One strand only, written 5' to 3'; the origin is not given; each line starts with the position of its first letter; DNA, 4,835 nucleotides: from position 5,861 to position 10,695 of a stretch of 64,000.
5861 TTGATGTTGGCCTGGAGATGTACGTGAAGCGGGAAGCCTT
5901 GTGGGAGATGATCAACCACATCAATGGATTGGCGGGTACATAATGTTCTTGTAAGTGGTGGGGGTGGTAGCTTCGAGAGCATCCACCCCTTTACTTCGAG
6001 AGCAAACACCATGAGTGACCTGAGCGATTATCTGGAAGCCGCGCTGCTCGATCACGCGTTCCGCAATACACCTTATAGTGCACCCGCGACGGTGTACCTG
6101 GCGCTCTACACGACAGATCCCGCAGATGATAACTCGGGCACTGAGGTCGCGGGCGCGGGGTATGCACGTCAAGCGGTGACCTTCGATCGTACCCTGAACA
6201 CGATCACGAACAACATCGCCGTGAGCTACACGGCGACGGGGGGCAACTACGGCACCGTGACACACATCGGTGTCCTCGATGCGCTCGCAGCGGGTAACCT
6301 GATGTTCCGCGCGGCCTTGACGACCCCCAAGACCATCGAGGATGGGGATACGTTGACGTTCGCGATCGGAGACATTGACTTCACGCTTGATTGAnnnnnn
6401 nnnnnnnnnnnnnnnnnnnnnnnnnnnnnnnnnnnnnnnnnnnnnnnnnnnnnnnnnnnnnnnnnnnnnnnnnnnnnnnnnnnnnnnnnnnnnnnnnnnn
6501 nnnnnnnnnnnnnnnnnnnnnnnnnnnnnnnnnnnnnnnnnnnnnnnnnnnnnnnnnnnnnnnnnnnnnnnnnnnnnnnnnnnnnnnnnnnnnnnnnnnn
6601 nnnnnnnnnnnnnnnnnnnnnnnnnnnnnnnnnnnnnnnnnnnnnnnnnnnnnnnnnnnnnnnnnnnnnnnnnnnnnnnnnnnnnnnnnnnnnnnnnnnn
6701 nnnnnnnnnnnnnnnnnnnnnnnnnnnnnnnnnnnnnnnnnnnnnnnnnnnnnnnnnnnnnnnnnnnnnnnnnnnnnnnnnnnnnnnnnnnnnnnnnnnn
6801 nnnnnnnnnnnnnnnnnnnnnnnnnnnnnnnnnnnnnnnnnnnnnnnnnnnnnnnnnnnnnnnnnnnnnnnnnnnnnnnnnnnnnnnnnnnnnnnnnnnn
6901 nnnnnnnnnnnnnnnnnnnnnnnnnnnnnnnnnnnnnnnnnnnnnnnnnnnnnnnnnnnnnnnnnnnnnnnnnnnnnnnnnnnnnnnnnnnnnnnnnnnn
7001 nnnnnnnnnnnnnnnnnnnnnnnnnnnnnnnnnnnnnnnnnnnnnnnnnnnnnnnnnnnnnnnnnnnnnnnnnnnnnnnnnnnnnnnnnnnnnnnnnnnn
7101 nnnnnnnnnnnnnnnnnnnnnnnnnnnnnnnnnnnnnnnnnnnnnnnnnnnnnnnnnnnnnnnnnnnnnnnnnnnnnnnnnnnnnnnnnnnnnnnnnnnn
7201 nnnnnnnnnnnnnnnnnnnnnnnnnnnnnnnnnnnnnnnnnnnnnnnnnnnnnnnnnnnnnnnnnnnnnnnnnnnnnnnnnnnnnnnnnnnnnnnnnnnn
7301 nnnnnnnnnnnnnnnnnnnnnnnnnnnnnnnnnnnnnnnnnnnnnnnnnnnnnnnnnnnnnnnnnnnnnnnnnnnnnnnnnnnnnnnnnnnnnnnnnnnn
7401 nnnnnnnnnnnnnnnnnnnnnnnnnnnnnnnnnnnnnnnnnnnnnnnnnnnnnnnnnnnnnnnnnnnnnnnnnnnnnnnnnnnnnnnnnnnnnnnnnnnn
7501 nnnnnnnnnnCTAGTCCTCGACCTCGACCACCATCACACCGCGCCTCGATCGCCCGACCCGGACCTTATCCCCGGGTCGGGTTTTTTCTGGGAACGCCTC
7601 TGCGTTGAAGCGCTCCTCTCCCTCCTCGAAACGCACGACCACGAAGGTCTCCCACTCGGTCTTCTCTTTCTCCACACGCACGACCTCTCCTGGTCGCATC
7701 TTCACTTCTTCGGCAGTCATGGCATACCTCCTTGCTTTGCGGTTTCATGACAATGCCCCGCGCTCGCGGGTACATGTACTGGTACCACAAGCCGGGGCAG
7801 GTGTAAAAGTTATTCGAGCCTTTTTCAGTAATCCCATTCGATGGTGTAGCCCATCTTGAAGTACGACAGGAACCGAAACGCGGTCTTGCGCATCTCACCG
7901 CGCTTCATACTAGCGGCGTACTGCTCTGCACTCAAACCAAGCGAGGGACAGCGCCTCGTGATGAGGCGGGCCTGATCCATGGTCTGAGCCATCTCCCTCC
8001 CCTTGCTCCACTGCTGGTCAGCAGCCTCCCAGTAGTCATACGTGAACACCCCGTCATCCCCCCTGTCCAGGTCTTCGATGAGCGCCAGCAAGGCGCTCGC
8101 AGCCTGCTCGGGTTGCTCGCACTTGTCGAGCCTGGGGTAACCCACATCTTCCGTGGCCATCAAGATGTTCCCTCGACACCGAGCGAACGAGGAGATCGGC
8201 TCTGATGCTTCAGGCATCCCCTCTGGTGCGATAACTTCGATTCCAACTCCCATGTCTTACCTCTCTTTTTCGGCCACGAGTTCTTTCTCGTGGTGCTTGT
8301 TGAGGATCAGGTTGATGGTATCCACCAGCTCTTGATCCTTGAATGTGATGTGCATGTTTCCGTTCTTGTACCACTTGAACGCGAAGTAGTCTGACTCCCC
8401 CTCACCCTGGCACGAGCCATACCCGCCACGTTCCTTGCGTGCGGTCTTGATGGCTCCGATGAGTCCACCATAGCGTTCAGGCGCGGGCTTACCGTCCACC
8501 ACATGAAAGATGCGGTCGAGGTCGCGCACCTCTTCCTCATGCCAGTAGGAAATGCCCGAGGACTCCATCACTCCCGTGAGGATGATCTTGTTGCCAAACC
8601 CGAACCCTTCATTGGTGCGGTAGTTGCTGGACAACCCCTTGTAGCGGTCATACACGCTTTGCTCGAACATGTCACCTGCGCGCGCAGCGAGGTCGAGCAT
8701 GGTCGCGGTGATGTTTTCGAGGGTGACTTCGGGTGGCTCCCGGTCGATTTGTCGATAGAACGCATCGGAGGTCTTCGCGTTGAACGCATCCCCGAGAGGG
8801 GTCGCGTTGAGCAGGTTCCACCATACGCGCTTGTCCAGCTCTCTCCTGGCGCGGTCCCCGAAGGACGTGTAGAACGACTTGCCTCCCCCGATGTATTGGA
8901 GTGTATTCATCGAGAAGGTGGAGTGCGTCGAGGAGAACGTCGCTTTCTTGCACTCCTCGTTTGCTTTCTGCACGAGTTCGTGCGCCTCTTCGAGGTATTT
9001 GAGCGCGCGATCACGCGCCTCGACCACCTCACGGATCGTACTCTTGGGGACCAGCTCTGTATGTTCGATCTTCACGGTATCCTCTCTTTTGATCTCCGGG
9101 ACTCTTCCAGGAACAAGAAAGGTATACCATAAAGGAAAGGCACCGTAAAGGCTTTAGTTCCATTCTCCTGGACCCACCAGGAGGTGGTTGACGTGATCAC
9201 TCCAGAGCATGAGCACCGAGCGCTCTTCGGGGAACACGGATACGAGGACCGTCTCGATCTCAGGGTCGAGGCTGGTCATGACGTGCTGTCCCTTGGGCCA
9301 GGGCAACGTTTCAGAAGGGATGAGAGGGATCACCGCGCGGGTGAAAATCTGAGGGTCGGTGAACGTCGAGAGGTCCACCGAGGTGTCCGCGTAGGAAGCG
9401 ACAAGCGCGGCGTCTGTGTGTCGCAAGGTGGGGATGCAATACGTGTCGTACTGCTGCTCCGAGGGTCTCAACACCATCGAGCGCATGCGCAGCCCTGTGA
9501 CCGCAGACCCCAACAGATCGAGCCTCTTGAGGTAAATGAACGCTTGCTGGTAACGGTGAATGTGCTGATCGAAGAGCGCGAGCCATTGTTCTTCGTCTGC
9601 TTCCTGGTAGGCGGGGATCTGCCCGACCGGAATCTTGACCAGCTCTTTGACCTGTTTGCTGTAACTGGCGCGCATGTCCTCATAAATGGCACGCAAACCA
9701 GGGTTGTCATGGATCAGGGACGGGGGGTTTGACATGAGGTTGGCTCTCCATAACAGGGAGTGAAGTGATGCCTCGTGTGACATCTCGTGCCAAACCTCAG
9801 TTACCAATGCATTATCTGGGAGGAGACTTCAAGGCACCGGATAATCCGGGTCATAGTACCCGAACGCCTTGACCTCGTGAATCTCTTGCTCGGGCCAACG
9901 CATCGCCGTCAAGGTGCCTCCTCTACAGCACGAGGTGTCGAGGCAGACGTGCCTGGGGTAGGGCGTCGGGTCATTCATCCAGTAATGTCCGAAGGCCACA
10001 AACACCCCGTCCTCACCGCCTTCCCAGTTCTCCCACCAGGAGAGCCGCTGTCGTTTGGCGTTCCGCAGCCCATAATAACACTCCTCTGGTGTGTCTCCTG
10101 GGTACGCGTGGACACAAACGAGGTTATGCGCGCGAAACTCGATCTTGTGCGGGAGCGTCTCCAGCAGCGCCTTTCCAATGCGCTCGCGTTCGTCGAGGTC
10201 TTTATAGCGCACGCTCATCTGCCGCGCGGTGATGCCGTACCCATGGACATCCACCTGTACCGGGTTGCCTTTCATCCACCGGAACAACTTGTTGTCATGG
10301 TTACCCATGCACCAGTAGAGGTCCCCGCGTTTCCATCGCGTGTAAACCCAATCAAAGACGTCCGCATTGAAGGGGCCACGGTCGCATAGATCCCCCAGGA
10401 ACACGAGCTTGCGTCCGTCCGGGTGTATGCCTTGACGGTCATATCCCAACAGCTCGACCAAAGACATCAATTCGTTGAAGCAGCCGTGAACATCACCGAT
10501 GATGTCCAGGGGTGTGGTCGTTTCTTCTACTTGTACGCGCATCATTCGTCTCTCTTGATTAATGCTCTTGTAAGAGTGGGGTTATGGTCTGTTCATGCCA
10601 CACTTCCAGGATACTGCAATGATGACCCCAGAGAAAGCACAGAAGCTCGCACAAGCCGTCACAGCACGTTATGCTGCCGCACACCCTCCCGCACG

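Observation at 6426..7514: Divergent small alarmone synthetase homologue under late control with no adjacent antitoxin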

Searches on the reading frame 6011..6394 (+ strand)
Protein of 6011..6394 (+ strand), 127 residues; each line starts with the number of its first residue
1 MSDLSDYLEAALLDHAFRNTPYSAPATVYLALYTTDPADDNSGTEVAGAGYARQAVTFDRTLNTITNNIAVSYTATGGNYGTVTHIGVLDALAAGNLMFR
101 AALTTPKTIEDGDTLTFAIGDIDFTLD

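Call 12: search_protein_families(library=phrogs, proteins=[window:6011-6394:+], max_evalue=0.001)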
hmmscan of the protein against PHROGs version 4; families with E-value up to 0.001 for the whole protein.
window:6011-6394:+ (127 aa): 1 family
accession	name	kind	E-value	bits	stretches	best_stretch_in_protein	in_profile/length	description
phrog_240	-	head and packaging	2.3e-28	100.4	1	1-126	60-188/200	head protein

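Call 13: search_protein_families(library=pfam, proteins=[window:6011-6394:+], max_evalue=0.01)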
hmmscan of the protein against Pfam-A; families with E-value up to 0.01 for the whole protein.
window:6011-6394:+ (127 aa): 1 family
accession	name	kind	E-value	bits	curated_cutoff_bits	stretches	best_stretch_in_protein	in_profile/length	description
PF23140.1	Gp80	-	1.2e-42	145.7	27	1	4-125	2-128/128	Podophage GP4 fiber I protein gp80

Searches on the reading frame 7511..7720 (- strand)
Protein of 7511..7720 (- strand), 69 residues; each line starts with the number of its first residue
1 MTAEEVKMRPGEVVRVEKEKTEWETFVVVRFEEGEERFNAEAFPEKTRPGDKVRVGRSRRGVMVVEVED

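Call 12: search_protein_families(library=phrogs, proteins=[window:7511-7720:-], max_evalue=0.001)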
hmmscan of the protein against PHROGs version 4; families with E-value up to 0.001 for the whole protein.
window:7511-7720:- (69 aa): 0 families

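Call 13: search_protein_families(library=pfam, proteins=[window:7511-7720:-], max_evalue=0.01)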
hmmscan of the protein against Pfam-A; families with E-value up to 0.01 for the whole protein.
window:7511-7720:- (69 aa): 0 families

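Call 16: search_protein_families(library=padloc, proteins=[window:7511-7720:-], max_evalue=1)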
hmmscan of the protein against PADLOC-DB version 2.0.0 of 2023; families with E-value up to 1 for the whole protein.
window:7511-7720:- (69 aa): 0 families

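Call 30: search_protein_families(library=pfam, proteins=[window:7511-7720:-], max_evalue=1)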
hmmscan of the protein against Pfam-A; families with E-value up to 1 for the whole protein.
window:7511-7720:- (69 aa): 1 family
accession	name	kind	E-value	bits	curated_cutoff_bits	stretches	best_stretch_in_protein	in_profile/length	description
PF14604.12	SH3_9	-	0.098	13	30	1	3-30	10-35/49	Variant SH3 domain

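Call 58: find_homologous_proteins(query=window:7511-7720:-, max_evalue=0.01)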
Query window:7511-7720:- (69 aa): 1 proteins with E <= 0.01 among 1 candidates. Only proteins of 37 to 121 residues were searched: fused or split forms outside these lengths cannot appear, so this answer is no evidence that the protein stands alone or is whole; find_related_loci, which searches DNA, has no such limit.
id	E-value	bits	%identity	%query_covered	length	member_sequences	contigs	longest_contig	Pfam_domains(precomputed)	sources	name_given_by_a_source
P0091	4.9e-35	135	100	100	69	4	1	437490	-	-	-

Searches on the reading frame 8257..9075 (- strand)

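Call 12: search_protein_families(library=phrogs, proteins=[window:8257-9075:-], max_evalue=0.001)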
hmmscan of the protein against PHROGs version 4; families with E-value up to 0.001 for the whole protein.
window:8257-9075:- (272 aa): 3 families
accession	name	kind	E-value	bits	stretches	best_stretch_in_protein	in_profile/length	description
phrog_38825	-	unknown function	2.4e-28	100.5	1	12-270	30-298/299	-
phrog_29254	-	unknown function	1.4e-12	48.8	1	74-193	32-146/162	-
phrog_6263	-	other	4.7e-10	39.7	1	114-244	138-264/548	DNA methyltransferase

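Call 13: search_protein_families(library=pfam, proteins=[window:8257-9075:-], max_evalue=0.01)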
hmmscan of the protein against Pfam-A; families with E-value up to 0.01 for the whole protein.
window:8257-9075:- (272 aa): 1 family
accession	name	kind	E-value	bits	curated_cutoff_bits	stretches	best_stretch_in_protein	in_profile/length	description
PF13708.11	DUF4942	-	7.5e-45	153.4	25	1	78-262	2-188/190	Domain of unknown function (DUF4942)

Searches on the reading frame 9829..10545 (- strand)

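Call 12: search_protein_families(library=phrogs, proteins=[window:9829-10545:-], max_evalue=0.001)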
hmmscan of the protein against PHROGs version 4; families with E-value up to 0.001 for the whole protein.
window:9829-10545:- (238 aa): 6 families
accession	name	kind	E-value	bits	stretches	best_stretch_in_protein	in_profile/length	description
phrog_246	-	other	8.3e-28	98.6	1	15-226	180-391/417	NinI-like serine-threonine phosphatase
phrog_8238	-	DNA, RNA and nucleotide metabolism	1.6e-13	50.6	1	13-99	174-256/737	RNA ligase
phrog_20114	-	other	9.2e-12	46.4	1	15-91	7-77/131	phosphoesterase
phrog_28031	-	unknown function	4.6e-10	40.2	1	15-112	145-245/406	-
phrog_9096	-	unknown function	6.8e-06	27.1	1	15-85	17-78/157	-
phrog_1649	-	other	8.4e-05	22.4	1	13-85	38-105/308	metallo-phosphoesterase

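Call 13: search_protein_families(library=pfam, proteins=[window:9829-10545:-], max_evalue=0.01)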
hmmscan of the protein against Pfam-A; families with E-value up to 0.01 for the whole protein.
window:9829-10545:- (238 aa): 1 family
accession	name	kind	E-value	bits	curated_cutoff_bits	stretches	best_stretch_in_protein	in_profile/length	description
PF00149.33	Metallophos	-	6.2e-14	53.3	21.5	1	13-188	3-156/191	Calcineurin-like phosphoesterase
